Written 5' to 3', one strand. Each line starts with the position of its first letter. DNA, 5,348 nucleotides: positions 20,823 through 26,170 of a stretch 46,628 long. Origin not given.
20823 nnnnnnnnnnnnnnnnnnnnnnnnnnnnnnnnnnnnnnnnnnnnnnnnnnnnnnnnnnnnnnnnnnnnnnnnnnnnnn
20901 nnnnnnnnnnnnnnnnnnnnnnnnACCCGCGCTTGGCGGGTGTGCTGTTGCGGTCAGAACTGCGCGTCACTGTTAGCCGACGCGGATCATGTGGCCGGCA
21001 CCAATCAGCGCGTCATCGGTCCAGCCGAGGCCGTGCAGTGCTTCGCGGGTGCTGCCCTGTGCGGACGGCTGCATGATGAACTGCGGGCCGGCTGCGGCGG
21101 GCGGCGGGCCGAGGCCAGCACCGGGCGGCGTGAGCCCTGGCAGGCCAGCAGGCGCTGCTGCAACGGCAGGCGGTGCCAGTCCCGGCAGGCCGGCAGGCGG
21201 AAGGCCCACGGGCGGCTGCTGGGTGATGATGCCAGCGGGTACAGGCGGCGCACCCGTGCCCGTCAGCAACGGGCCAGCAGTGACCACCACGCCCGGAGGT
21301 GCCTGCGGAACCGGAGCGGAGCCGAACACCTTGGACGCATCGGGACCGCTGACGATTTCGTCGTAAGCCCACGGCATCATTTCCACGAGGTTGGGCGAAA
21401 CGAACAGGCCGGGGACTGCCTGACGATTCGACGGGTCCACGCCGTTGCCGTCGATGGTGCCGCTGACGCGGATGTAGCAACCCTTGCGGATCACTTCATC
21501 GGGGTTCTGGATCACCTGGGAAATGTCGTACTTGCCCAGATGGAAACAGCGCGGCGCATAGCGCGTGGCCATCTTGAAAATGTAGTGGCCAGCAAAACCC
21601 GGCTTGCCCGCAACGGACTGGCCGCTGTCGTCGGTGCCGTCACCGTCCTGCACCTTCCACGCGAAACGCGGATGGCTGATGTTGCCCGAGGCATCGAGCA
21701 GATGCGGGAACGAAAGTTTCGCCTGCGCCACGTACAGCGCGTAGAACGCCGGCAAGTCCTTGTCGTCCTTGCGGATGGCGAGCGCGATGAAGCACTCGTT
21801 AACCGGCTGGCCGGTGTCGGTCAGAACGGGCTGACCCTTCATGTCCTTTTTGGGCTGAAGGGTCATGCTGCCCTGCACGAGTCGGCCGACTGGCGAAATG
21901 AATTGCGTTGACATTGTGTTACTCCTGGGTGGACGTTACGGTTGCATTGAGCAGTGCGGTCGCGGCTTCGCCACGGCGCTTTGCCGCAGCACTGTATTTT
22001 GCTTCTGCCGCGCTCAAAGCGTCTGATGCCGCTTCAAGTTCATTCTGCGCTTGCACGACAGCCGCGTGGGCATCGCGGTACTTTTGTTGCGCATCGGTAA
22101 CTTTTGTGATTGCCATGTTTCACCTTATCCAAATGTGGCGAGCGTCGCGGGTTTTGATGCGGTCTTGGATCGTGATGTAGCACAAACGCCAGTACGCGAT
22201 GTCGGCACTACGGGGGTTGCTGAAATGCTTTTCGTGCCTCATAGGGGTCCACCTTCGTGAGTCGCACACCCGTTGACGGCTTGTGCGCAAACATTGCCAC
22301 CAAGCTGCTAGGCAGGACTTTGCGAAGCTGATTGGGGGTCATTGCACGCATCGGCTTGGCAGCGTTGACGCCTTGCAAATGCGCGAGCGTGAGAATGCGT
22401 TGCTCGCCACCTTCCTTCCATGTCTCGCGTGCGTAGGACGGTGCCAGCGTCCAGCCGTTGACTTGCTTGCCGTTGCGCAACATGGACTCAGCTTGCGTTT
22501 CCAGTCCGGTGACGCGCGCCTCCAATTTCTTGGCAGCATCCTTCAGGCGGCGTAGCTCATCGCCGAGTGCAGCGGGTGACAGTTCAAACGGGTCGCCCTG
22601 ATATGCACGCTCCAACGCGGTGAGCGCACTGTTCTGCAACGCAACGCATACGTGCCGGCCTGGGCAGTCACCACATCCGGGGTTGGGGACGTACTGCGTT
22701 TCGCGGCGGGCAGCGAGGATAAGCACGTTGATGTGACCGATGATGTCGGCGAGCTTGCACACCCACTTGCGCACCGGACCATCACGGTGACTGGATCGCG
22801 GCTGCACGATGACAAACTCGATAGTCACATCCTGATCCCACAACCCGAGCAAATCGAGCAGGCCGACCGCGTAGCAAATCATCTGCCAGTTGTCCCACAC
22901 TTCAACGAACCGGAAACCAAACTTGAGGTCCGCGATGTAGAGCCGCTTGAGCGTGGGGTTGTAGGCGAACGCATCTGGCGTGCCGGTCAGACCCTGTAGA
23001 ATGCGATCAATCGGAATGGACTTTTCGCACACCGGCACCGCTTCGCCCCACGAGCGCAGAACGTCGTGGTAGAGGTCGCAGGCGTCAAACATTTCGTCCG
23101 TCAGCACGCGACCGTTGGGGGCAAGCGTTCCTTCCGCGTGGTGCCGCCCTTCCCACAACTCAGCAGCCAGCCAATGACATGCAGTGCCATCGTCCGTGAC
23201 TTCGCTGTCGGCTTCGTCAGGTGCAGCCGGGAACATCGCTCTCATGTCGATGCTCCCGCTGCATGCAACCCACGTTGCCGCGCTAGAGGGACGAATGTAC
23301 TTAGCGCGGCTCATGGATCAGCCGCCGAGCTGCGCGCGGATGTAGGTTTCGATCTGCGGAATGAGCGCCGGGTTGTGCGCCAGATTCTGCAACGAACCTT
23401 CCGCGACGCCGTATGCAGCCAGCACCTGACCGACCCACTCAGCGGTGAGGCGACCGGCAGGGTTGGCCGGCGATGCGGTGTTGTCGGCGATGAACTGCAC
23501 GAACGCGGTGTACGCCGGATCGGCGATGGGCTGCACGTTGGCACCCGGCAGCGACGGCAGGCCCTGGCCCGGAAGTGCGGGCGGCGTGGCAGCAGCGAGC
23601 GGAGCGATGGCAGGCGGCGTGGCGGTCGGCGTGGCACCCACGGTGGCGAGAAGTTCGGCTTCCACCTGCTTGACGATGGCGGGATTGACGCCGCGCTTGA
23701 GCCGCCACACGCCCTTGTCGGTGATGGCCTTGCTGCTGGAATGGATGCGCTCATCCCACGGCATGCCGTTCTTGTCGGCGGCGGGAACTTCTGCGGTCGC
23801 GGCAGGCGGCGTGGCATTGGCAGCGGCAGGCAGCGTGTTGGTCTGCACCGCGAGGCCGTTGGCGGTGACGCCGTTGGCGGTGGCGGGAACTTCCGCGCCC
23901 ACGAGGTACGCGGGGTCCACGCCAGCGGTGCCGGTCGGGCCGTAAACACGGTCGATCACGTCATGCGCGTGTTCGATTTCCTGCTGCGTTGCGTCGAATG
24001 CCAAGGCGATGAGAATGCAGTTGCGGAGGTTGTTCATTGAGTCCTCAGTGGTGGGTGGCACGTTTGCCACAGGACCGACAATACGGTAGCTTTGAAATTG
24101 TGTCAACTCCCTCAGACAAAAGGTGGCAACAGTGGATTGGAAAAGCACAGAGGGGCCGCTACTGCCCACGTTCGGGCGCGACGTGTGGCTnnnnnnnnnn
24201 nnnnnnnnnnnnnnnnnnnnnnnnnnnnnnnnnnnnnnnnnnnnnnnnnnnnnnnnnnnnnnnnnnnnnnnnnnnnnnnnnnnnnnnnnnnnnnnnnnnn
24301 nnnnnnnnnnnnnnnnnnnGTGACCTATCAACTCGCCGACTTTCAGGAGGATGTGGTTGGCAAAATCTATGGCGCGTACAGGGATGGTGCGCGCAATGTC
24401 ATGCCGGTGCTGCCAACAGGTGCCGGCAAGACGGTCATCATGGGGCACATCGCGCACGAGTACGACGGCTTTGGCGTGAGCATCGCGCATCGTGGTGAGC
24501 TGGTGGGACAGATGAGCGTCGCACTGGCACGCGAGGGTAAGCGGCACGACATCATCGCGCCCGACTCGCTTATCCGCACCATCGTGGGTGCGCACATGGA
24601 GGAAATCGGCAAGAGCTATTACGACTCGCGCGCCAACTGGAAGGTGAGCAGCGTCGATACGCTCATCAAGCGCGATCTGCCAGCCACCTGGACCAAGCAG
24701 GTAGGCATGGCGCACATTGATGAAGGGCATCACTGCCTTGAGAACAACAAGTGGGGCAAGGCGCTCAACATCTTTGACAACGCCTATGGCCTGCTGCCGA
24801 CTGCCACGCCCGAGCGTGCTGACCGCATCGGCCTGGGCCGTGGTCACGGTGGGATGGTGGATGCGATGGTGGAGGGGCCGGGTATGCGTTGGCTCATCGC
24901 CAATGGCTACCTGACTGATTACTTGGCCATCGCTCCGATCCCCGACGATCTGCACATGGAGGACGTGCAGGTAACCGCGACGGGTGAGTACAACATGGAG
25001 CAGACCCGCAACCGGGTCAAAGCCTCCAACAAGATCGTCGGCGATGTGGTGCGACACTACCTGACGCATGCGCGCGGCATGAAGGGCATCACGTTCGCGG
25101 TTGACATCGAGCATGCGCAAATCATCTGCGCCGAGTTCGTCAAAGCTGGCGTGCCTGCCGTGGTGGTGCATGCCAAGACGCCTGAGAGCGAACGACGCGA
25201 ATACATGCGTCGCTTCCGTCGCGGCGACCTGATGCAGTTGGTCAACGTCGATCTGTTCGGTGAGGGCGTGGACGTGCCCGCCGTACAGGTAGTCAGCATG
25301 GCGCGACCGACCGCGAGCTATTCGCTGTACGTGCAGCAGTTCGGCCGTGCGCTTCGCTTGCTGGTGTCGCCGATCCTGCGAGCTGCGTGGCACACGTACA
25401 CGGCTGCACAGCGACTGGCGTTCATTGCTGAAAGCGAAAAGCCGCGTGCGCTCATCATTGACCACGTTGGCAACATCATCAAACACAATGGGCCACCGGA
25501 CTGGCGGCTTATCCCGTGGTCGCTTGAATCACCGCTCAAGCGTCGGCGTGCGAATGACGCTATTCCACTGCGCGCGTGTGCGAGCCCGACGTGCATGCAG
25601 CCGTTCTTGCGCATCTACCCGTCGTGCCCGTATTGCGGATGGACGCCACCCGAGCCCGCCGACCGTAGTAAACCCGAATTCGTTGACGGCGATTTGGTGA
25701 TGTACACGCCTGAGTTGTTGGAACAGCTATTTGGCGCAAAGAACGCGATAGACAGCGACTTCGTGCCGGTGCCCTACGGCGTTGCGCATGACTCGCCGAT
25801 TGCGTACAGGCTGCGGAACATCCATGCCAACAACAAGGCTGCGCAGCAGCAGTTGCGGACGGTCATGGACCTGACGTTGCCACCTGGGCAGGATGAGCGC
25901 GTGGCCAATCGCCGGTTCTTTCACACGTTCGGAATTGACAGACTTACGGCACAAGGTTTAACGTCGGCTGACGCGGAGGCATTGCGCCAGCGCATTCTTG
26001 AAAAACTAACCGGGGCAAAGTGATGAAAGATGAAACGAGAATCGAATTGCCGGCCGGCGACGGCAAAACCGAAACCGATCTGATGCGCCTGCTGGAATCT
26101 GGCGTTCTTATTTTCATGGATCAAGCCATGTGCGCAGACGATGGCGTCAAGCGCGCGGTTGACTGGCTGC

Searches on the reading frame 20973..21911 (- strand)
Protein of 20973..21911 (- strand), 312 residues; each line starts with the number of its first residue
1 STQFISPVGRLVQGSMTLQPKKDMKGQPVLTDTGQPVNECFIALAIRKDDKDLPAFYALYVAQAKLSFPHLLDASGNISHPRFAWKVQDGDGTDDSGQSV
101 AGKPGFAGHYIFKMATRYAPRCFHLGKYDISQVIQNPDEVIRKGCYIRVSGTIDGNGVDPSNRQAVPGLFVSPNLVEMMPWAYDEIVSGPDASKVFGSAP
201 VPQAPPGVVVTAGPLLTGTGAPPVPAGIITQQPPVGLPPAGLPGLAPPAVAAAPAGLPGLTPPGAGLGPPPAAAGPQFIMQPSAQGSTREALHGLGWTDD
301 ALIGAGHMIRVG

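Call 26: search_protein_families(library=phrogs, proteins=[window:20973-21911:-], max_evalue=0.001)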
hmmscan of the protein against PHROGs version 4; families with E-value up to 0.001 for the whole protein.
window:20973-21911:- (312 aa): 1 family
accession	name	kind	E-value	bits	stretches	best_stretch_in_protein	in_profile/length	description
phrog_7011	-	DNA, RNA and nucleotide metabolism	4e-56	191.5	1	2-308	5-300/303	Gp2.5-like ssDNA binding protein and ssDNA annealing protein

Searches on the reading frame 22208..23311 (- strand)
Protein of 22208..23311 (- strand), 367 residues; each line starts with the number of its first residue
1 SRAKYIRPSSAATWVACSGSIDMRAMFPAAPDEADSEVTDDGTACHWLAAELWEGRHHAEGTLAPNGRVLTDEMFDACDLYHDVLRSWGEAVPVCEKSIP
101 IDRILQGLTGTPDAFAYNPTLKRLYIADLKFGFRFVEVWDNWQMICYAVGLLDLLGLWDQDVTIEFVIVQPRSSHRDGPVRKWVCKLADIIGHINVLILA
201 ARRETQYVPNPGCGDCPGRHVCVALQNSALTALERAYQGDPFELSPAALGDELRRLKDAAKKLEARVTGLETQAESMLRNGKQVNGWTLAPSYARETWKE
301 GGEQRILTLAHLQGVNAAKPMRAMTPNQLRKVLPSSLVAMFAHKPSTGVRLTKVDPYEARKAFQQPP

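Call 26: search_protein_families(library=phrogs, proteins=[window:22208-23311:-], max_evalue=0.001)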
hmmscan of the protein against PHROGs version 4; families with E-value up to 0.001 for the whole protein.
window:22208-23311:- (367 aa): 2 families
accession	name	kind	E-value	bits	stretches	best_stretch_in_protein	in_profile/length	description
phrog_69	-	DNA, RNA and nucleotide metabolism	7.1e-57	194.5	1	4-358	88-463/501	exonuclease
phrog_3953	-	DNA, RNA and nucleotide metabolism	2e-09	38.4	1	8-204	18-183/186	exonuclease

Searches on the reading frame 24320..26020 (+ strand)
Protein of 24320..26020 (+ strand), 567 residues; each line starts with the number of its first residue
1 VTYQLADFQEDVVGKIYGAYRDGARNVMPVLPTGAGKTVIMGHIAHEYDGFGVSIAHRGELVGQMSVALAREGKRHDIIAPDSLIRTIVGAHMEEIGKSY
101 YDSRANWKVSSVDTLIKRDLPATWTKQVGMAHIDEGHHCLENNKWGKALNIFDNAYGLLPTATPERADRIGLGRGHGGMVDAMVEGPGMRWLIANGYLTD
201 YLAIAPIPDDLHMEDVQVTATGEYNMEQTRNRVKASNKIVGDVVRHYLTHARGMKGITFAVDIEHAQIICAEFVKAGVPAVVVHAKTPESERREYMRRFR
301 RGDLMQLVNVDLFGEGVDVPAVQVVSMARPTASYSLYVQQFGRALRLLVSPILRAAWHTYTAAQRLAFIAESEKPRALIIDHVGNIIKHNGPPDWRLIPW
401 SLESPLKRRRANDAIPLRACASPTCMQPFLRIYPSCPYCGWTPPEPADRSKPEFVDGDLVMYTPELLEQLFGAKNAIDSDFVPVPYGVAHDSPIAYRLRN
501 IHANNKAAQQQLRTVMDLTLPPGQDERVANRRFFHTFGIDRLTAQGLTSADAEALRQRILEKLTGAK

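Call 27: search_protein_families(library=phrogs, proteins=[window:24320-26020:+], max_evalue=0.001)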
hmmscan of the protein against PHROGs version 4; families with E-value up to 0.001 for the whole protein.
window:24320-26020:+ (567 aa): 3 families
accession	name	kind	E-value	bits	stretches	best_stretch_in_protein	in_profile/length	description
phrog_16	-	DNA, RNA and nucleotide metabolism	1.4e-80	272.7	1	1-488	269-674/986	DNA helicase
phrog_9690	-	DNA, RNA and nucleotide metabolism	2.4e-09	37.6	1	117-347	30-256/306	DNA helicase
phrog_16694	-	unknown function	2.6e-08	33.3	1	233-348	538-661/1010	-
